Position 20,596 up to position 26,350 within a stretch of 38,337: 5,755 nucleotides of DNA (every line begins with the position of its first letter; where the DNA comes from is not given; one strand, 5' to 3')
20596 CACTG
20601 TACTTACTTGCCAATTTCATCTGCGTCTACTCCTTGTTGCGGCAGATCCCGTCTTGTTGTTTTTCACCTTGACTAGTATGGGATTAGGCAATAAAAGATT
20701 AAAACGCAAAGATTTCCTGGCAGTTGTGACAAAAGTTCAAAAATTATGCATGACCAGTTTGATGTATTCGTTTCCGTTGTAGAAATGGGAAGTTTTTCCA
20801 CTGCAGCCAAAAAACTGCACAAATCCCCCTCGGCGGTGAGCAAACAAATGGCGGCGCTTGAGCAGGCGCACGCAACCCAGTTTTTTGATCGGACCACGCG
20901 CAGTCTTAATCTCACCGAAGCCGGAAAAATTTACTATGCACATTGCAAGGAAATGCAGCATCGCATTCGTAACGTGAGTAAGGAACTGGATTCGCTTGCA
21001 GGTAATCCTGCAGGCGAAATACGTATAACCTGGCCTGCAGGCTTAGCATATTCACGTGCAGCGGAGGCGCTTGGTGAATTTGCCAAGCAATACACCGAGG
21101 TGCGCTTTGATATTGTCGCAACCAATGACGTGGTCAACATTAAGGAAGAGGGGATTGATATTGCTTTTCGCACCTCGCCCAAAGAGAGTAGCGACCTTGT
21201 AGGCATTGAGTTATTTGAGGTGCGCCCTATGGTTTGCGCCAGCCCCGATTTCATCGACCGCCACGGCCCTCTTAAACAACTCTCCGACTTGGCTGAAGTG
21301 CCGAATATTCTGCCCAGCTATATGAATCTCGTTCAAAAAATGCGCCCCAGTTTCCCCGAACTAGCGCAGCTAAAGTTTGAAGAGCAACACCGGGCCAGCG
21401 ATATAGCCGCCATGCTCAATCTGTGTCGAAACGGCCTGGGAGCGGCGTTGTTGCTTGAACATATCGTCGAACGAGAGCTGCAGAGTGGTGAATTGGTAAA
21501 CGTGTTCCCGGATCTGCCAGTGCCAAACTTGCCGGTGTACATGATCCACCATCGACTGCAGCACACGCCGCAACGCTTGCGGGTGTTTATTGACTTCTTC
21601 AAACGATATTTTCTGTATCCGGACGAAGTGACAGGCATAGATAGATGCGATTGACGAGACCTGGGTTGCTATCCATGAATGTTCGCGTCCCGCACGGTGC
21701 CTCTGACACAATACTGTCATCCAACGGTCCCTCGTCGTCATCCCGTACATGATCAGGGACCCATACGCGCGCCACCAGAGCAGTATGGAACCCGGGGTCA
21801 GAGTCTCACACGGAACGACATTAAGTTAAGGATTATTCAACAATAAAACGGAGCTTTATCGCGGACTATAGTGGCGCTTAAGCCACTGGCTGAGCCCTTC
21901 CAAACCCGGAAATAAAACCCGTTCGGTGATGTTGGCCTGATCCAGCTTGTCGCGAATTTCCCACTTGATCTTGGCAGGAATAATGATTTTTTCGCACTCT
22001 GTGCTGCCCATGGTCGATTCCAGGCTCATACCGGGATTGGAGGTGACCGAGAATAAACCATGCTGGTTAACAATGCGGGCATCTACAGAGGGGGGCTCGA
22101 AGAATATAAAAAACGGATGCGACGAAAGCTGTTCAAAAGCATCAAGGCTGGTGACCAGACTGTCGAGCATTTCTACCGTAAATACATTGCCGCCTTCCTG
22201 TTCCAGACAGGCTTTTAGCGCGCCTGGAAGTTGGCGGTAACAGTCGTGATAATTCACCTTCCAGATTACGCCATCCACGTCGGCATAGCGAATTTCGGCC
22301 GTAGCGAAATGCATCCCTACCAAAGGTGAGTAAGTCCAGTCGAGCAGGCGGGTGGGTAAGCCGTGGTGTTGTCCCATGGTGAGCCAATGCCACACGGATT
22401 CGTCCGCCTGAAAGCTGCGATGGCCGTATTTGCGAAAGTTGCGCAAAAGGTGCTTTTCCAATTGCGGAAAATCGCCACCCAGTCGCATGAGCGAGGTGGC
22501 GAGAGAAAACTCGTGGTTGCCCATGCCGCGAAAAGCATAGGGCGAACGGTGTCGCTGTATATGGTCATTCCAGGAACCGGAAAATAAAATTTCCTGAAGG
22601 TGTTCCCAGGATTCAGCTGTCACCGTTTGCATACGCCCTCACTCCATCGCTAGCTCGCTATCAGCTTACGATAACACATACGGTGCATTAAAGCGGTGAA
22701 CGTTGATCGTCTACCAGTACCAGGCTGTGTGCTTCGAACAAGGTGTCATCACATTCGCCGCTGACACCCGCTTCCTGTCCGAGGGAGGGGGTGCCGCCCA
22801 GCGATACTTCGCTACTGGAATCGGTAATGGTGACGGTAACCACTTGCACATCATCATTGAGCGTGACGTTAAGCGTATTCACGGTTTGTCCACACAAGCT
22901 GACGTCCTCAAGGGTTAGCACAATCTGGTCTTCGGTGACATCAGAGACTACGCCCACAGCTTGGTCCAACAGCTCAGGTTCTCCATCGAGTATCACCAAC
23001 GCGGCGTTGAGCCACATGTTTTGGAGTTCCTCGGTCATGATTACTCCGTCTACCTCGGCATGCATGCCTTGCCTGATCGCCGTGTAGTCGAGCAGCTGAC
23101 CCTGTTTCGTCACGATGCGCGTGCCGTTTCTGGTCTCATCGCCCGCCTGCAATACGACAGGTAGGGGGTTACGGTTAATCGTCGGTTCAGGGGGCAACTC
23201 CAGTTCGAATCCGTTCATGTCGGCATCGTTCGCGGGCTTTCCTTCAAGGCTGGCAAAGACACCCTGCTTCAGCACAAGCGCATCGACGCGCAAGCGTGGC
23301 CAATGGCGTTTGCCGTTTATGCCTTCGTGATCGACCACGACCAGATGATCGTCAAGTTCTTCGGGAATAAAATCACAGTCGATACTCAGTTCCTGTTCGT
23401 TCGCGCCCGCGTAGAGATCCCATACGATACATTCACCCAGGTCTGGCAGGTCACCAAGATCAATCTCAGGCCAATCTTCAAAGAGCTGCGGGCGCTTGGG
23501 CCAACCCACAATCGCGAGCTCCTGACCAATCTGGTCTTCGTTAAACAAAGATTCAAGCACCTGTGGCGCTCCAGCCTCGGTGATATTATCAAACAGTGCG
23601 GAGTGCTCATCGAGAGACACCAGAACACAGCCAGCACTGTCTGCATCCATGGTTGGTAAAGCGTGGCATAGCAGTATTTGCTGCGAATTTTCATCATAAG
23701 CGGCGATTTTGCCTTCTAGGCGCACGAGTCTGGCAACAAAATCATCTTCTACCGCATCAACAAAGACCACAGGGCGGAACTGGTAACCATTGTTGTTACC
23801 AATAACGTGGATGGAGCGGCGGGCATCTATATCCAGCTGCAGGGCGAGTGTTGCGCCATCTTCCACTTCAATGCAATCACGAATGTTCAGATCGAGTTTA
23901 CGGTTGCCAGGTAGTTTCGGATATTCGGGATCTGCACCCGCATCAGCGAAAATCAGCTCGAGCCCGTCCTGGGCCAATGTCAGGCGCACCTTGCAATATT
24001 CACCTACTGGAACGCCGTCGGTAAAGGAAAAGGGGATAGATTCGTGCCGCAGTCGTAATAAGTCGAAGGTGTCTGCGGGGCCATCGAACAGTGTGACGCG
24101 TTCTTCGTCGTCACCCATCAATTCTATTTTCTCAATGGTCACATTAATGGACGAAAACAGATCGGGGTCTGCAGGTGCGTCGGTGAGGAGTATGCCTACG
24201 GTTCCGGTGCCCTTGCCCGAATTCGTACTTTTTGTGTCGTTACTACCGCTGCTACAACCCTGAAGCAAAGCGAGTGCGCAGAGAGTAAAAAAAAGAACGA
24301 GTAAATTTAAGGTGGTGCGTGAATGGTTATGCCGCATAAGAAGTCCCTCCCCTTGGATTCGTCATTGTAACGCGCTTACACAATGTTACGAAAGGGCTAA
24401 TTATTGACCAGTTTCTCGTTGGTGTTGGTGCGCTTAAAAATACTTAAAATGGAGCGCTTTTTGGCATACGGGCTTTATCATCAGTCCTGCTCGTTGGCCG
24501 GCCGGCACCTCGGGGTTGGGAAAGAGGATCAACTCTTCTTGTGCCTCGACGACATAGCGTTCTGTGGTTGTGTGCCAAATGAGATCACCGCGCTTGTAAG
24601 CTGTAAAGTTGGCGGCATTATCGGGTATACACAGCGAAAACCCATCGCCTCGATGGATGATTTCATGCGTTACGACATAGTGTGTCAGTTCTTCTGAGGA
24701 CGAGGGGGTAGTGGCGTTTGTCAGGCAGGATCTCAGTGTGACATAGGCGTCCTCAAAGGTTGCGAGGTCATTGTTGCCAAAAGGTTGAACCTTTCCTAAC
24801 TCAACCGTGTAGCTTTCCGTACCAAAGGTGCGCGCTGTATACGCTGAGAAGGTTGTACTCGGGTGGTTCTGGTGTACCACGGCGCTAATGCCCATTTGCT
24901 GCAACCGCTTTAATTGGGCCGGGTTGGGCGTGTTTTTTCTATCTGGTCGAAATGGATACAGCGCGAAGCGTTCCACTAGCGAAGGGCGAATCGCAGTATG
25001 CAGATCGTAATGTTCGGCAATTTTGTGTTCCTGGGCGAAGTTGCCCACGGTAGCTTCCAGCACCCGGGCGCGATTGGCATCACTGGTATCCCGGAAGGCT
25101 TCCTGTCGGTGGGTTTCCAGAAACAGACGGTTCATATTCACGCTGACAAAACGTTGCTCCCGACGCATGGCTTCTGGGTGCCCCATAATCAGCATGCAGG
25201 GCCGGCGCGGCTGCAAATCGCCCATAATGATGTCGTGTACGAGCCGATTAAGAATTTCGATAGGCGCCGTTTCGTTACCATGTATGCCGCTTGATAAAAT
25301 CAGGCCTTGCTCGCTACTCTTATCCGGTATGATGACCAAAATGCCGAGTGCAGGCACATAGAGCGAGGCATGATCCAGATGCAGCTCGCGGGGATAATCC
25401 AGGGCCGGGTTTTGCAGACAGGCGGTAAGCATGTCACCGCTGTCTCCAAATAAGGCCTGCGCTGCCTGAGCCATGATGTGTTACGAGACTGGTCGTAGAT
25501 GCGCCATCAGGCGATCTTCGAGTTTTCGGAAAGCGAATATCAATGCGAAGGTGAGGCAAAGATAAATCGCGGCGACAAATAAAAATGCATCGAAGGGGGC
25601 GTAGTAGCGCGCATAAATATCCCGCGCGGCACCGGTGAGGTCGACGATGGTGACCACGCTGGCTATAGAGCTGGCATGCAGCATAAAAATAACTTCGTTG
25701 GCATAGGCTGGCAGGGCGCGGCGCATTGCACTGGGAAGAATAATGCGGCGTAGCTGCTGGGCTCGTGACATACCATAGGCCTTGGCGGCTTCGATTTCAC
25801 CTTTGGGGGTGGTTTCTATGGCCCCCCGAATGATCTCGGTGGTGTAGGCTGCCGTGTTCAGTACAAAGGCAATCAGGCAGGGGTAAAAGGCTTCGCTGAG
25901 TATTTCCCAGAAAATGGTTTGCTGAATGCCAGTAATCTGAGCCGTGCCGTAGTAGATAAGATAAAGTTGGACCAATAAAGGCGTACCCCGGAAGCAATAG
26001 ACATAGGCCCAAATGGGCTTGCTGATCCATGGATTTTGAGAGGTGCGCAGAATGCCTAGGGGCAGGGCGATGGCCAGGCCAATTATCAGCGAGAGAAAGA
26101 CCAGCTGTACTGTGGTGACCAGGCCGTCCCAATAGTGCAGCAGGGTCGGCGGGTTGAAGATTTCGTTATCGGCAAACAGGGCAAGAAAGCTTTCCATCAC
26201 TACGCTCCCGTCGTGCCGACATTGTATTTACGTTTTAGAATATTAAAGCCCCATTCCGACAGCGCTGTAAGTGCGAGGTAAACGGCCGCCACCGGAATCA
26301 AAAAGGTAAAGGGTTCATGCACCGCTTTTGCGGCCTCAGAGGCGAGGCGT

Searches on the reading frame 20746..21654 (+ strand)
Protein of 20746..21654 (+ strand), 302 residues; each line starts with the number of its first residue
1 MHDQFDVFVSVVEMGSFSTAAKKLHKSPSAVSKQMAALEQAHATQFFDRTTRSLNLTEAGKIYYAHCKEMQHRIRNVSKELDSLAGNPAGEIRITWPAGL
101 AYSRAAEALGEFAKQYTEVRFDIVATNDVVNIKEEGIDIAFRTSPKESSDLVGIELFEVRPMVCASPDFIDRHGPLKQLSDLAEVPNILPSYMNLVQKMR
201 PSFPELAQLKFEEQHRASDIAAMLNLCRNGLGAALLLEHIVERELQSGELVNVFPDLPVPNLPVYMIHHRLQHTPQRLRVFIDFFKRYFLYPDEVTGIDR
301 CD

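Call 96: search_protein_families(library=pfam, proteins=[window:20746-21654:+], max_evalue=0.00001)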
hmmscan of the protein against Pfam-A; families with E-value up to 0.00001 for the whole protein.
window:20746-21654:+ (302 aa): 2 families
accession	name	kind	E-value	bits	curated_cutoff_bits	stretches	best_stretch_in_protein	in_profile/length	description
PF03466.25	LysR_substrate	-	4.1e-37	128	28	1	86-288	2-207/209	LysR substrate binding domain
PF00126.33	HTH_1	-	1.9e-19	69.8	26.6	1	3-61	2-60/60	Bacterial regulatory helix-turn-helix protein, lysR family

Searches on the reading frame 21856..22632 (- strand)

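Call 96: search_protein_families(library=pfam, proteins=[window:21856-22632:-], max_evalue=0.00001)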
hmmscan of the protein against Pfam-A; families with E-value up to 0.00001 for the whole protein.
window:21856-22632:- (258 aa): 1 family
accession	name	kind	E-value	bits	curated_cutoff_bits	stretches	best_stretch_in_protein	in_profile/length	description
PF08867.16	FRG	-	4.4e-26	92.1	25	1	31-114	2-89/94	FRG domain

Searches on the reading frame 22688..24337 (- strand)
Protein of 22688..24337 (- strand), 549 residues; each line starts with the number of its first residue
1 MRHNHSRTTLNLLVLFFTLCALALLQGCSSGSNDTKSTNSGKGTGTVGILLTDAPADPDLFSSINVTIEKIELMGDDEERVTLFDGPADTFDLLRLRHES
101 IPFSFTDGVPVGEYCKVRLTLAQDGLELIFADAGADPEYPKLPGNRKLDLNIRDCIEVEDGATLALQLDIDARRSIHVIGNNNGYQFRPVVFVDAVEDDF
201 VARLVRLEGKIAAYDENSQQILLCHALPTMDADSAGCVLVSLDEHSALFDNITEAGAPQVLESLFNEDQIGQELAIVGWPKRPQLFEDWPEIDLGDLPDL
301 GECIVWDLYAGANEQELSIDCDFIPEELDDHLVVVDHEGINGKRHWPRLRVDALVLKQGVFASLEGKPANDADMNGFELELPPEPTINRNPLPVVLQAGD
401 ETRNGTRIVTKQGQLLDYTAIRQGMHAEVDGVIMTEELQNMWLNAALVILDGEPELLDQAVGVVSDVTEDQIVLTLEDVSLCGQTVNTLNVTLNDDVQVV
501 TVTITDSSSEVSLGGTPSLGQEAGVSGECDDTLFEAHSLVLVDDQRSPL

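Call 96: search_protein_families(library=pfam, proteins=[window:22688-24337:-], max_evalue=0.00001)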
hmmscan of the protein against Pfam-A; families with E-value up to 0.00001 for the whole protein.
window:22688-24337:- (549 aa): 1 family
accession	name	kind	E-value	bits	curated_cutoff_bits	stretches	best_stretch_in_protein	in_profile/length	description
PF14321.11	DUF4382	-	1.2e-18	68.1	25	1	44-189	1-136/136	Domain of unknown function (DUF4382)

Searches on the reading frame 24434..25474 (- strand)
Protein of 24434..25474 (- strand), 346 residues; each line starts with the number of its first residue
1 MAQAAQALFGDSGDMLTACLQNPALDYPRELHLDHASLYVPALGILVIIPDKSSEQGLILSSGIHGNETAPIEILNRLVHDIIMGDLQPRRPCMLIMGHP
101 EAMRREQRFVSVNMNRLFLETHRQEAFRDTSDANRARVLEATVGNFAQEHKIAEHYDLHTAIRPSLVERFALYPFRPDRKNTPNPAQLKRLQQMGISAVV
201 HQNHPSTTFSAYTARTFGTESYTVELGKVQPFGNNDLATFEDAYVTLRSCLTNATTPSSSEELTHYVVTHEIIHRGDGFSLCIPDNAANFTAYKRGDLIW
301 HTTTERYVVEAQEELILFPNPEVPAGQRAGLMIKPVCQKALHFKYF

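Call 96: search_protein_families(library=pfam, proteins=[window:24434-25474:-], max_evalue=0.00001)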
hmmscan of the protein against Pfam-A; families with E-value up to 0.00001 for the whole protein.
window:24434-25474:- (346 aa): 2 families
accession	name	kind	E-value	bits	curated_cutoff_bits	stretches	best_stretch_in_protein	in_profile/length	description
PF24827.1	AstE_AspA_cat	-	2.7e-39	135.2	25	1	57-244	4-185/192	Succinylglutamate desuccinylase/Aspartoacylase catalytic domain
PF04952.20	AstE_AspA_hybrid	-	7.9e-21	74.3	25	1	262-335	2-75/76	AstE/AspA barrel-sandwich hybrid domain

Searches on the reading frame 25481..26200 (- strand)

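Call 96: search_protein_families(library=pfam, proteins=[window:25481-26200:-], max_evalue=0.00001)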
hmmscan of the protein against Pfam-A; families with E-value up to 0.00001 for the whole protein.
window:25481-26200:- (239 aa): 1 family
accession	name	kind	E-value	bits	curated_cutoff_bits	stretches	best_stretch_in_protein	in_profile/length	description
PF00528.27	BPD_transp_1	-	2.3e-22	80.1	26.4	1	46-231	2-182/184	Binding-protein-dependent transport system inner membrane component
